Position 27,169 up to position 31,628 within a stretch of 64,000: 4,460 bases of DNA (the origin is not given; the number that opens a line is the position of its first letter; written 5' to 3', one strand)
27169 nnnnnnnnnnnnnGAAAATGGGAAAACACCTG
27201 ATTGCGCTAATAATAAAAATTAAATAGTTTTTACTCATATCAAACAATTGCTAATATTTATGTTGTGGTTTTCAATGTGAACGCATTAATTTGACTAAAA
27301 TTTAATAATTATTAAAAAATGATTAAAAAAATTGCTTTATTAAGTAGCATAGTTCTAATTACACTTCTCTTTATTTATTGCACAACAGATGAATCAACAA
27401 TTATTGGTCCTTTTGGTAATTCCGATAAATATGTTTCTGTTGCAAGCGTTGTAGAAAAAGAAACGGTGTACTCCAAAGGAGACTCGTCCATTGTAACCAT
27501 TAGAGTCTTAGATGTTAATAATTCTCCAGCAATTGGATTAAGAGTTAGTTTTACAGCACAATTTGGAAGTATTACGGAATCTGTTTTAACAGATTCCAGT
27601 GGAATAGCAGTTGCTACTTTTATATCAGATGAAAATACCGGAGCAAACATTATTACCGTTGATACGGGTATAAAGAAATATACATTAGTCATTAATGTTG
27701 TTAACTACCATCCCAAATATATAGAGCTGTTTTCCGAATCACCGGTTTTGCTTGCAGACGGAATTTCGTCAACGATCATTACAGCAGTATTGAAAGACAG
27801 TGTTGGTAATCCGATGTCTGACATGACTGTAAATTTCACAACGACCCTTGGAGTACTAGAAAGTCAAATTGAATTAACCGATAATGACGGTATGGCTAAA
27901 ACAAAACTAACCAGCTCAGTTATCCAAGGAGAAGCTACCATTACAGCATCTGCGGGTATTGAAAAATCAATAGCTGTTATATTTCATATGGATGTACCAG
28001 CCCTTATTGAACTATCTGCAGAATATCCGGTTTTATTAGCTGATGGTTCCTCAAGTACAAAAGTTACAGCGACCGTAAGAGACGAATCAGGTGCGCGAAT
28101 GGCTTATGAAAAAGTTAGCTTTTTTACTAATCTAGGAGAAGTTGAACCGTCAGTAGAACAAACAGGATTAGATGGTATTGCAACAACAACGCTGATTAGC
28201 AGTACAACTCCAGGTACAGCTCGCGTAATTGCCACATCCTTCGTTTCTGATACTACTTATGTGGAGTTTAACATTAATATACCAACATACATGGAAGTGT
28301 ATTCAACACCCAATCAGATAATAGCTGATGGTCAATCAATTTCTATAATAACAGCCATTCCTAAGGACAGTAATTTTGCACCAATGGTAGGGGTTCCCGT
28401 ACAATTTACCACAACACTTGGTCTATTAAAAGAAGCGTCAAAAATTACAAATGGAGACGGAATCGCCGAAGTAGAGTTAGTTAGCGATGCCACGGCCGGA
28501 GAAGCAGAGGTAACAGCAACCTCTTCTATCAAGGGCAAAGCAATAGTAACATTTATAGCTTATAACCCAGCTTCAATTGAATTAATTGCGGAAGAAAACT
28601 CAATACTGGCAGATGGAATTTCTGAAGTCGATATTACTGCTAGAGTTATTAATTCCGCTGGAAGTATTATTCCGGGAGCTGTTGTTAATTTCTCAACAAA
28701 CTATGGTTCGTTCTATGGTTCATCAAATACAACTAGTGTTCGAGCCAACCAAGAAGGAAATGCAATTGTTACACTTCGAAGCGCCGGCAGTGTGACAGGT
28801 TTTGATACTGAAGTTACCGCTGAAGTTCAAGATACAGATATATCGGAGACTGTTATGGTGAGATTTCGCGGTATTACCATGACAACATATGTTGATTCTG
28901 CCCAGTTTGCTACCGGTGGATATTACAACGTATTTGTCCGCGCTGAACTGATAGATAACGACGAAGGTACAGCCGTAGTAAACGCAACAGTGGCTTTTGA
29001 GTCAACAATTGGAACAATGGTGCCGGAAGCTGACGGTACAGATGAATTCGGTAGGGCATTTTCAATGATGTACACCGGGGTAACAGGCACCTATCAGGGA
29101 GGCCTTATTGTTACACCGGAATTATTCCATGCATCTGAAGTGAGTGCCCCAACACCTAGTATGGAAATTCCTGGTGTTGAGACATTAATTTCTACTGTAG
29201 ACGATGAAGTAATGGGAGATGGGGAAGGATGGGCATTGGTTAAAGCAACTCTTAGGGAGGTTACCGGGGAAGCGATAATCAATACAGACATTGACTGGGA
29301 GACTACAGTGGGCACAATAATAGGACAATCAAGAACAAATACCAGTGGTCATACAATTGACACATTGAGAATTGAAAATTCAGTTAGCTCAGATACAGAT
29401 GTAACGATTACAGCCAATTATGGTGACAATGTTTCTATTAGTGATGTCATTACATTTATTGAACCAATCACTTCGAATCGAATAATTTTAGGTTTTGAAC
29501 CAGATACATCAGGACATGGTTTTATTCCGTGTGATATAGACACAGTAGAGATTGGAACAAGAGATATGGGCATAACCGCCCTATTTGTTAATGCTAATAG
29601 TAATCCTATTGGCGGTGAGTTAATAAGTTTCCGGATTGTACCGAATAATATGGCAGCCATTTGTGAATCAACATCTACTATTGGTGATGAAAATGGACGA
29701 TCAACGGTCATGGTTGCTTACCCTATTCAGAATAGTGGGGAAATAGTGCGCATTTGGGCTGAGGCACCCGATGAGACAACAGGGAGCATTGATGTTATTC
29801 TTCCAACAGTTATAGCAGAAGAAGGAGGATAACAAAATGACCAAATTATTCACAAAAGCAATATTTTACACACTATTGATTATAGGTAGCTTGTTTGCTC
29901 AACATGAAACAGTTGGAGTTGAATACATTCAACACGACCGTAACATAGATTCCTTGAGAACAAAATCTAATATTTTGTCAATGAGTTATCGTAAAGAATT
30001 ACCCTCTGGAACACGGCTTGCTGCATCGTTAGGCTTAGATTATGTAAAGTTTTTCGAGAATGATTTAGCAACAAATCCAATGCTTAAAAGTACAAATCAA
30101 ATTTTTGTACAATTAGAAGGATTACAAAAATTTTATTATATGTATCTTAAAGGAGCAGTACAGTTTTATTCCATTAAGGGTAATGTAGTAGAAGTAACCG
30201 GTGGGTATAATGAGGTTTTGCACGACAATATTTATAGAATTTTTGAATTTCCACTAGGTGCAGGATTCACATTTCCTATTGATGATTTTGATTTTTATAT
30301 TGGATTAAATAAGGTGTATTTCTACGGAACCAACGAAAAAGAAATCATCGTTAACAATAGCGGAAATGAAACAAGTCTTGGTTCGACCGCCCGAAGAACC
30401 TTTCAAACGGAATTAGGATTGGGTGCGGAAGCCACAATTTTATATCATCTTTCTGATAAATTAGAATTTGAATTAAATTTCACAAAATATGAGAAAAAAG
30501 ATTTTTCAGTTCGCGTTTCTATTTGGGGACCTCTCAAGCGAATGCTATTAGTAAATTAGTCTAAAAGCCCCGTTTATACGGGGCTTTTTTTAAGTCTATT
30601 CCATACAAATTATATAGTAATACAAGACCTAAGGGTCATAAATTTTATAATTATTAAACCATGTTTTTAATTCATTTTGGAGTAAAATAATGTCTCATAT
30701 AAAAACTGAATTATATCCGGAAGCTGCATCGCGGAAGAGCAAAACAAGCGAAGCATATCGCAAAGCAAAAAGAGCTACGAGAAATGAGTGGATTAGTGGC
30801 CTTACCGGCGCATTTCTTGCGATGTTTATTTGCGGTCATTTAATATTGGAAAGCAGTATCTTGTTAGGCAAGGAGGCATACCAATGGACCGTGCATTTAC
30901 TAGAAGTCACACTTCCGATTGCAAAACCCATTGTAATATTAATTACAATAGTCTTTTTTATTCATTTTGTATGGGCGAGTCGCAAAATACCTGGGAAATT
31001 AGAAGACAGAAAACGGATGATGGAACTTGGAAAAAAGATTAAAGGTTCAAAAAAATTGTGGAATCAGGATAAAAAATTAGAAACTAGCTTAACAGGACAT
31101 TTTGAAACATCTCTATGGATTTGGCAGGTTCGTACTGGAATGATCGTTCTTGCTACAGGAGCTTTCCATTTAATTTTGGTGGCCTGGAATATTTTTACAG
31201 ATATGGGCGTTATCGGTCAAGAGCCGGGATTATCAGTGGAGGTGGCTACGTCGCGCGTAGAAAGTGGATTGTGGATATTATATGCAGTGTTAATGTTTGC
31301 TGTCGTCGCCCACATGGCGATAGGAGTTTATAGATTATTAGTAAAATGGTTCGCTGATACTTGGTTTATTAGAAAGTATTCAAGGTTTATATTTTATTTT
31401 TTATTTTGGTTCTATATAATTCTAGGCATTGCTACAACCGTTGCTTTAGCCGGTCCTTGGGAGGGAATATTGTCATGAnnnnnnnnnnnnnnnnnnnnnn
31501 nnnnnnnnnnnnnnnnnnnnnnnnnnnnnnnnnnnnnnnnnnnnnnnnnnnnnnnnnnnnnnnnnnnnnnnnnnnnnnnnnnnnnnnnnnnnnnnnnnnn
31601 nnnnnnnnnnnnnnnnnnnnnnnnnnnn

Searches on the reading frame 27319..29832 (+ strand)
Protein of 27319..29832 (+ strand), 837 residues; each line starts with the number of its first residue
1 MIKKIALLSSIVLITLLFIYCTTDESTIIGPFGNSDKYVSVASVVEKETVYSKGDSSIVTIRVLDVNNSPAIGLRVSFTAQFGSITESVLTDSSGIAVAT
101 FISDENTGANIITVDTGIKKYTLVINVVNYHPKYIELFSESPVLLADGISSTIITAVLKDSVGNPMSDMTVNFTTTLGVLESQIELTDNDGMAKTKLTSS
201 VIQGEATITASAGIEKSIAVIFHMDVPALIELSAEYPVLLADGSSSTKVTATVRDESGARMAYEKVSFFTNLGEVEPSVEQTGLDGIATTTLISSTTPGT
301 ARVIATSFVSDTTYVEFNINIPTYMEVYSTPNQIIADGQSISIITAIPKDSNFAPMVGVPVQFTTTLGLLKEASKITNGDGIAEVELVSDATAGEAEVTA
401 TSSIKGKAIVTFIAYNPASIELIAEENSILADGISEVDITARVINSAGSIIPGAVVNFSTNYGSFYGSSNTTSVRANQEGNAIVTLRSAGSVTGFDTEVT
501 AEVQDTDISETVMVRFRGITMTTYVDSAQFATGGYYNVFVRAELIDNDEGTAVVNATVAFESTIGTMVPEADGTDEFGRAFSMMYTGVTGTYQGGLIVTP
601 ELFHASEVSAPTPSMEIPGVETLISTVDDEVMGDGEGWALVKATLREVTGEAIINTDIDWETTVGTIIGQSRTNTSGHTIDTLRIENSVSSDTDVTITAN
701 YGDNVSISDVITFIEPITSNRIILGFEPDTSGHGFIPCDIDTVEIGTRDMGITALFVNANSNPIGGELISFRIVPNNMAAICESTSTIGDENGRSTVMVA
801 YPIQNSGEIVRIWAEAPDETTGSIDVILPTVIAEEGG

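Call 54: search_protein_families(library=pfam, proteins=[window:27319-29832:+], max_evalue=0.0001)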
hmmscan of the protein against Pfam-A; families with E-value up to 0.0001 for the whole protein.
window:27319-29832:+ (837 aa): 3 families
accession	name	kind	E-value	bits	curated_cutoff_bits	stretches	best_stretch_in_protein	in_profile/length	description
PF02369.22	Big_1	-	6.2e-65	215.8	34.9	5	145-217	12-87/93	Bacterial Ig-like domain (group 1)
PF09134.16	Invasin_D3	-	1.8e-41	141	33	4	328-412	8-95/98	Invasin, domain 3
PF17789.7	MG4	-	1.7e-05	25.4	24.7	0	59-117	18-76/95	Macroglobulin domain MG4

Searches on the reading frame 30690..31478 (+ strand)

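Call 54: search_protein_families(library=pfam, proteins=[window:30690-31478:+], max_evalue=0.0001)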
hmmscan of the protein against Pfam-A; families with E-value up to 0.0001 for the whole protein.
window:30690-31478:+ (262 aa): 1 family
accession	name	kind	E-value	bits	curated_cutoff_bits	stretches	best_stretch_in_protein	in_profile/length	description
PF01127.27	Sdh_cyt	-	4.5e-09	36.9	25.8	0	137-244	17-121/122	Succinate dehydrogenase/Fumarate reductase transmembrane subunit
